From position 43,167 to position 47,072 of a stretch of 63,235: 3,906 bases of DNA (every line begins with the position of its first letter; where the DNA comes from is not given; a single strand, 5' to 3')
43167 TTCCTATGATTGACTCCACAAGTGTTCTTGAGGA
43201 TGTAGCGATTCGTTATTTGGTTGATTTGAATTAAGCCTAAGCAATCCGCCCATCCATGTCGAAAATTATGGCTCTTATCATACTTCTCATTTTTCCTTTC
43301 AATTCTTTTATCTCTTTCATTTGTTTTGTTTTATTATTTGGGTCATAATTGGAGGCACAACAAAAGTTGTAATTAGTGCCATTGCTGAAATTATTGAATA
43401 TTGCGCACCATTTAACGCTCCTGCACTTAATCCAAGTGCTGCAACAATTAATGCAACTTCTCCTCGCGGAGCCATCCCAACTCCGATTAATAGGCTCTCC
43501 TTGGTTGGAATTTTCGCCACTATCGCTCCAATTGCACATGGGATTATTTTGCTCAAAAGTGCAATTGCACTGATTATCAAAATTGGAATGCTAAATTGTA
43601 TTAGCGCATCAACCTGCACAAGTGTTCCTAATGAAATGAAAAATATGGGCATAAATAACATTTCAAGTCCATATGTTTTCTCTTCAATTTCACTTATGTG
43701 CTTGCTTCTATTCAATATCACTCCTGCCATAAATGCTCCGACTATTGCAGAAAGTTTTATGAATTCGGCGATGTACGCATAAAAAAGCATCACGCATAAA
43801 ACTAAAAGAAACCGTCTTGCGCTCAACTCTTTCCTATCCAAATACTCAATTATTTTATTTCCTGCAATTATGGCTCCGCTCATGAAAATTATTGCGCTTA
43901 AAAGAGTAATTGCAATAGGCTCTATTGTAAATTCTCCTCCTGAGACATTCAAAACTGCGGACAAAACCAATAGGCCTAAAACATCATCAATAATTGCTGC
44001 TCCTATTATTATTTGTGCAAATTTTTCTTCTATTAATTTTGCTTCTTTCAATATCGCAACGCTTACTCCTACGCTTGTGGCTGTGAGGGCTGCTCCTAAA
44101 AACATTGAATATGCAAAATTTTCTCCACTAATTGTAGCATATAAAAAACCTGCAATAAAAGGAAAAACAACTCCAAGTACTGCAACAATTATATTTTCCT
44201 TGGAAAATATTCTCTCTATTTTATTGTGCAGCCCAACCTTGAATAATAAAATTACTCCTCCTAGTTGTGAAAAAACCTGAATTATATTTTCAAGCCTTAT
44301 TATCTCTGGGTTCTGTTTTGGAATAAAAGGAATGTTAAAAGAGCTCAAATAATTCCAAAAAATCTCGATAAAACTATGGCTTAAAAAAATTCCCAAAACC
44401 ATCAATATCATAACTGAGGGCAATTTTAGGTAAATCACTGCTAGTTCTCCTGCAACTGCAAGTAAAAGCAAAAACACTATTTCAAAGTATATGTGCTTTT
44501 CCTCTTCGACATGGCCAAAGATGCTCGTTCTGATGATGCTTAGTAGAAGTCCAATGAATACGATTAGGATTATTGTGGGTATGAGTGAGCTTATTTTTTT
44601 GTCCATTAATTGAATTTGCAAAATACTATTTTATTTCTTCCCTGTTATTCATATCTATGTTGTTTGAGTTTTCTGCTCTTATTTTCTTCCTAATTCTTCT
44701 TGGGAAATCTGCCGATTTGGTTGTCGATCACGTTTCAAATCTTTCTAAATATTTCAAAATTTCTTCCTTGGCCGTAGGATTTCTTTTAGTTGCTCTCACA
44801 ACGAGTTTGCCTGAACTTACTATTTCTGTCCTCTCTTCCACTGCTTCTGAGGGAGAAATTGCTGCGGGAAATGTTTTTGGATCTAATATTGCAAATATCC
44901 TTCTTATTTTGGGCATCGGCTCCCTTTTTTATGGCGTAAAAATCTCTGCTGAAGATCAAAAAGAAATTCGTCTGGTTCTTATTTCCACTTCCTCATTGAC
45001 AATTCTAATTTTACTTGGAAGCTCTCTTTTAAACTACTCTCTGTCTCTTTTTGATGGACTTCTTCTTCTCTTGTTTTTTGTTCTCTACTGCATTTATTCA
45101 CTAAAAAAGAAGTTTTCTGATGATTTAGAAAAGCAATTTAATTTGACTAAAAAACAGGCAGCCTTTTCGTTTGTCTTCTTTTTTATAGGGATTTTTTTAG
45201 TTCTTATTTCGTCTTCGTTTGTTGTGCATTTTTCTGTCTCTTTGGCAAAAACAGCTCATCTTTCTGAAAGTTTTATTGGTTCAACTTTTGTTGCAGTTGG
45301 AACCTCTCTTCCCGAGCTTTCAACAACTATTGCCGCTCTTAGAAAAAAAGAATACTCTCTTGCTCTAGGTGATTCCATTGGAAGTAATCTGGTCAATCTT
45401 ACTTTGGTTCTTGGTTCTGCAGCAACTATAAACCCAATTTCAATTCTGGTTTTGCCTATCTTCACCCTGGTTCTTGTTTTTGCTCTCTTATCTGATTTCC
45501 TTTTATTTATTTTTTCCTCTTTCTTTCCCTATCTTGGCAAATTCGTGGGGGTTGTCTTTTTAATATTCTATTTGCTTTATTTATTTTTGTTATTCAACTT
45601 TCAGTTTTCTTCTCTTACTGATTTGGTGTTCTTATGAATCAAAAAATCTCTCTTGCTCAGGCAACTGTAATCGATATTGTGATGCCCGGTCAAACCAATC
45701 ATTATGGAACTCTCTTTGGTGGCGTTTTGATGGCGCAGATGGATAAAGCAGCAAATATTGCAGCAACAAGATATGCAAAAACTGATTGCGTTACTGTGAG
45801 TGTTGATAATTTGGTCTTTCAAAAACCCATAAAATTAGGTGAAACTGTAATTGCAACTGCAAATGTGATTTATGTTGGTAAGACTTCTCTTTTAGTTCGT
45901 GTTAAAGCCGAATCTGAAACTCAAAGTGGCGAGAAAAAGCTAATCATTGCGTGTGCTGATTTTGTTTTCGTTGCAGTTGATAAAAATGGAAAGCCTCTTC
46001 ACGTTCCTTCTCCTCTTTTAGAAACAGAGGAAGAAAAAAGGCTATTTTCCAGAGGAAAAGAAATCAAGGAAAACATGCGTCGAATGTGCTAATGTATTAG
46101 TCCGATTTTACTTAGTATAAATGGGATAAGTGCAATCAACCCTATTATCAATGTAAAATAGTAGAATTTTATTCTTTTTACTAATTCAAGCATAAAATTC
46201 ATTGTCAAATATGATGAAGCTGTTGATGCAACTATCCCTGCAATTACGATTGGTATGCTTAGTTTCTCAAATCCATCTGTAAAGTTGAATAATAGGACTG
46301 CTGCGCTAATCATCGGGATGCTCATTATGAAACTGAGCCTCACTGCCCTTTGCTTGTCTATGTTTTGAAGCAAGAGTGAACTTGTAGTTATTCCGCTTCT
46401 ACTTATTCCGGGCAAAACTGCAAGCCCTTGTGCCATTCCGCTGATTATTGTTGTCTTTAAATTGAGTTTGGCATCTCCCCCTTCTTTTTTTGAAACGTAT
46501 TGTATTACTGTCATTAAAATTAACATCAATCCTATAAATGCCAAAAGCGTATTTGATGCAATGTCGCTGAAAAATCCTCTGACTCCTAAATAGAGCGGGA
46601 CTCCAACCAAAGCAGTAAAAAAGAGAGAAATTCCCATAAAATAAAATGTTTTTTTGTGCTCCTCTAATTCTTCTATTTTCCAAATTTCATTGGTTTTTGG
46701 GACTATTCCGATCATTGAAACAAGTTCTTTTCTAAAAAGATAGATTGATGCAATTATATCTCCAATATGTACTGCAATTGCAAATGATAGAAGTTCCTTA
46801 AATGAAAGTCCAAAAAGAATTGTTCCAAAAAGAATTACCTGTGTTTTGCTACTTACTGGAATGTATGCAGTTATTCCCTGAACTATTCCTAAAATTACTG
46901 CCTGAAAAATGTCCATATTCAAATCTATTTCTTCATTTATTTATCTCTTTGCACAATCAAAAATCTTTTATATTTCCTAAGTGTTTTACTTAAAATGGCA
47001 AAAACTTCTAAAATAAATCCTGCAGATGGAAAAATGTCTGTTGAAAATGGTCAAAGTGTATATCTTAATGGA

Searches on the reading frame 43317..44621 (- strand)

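Call 37: search_protein_families(library=pfam, proteins=[window:43317-44621:-], max_evalue=0.01)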
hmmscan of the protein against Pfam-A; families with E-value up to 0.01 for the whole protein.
window:43317-44621:- (434 aa): 1 family
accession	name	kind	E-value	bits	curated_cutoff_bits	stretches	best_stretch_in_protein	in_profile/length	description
PF00999.27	Na_H_Exchanger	-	1.4e-56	192.4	26.2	1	53-427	5-370/375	Sodium/hydrogen exchanger, transmembrane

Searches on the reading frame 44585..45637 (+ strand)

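Call 37: search_protein_families(library=pfam, proteins=[window:44585-45637:+], max_evalue=0.01)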
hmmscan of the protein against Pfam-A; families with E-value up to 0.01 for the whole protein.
window:44585-45637:+ (350 aa): 1 family
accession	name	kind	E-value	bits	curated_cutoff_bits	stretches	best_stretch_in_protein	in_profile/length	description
PF01699.29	Na_Ca_ex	-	2.4e-51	174.1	24.9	2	30-173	4-150/151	Sodium/calcium exchanger protein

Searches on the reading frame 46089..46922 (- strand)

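Call 37: search_protein_families(library=pfam, proteins=[window:46089-46922:-], max_evalue=0.01)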
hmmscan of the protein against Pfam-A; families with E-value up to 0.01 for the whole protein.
window:46089-46922:- (277 aa): 1 family
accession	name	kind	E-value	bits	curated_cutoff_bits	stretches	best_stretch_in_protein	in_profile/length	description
PF02673.24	BacA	-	7.3e-48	163.9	33.4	1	8-262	1-253/257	Bacitracin resistance protein BacA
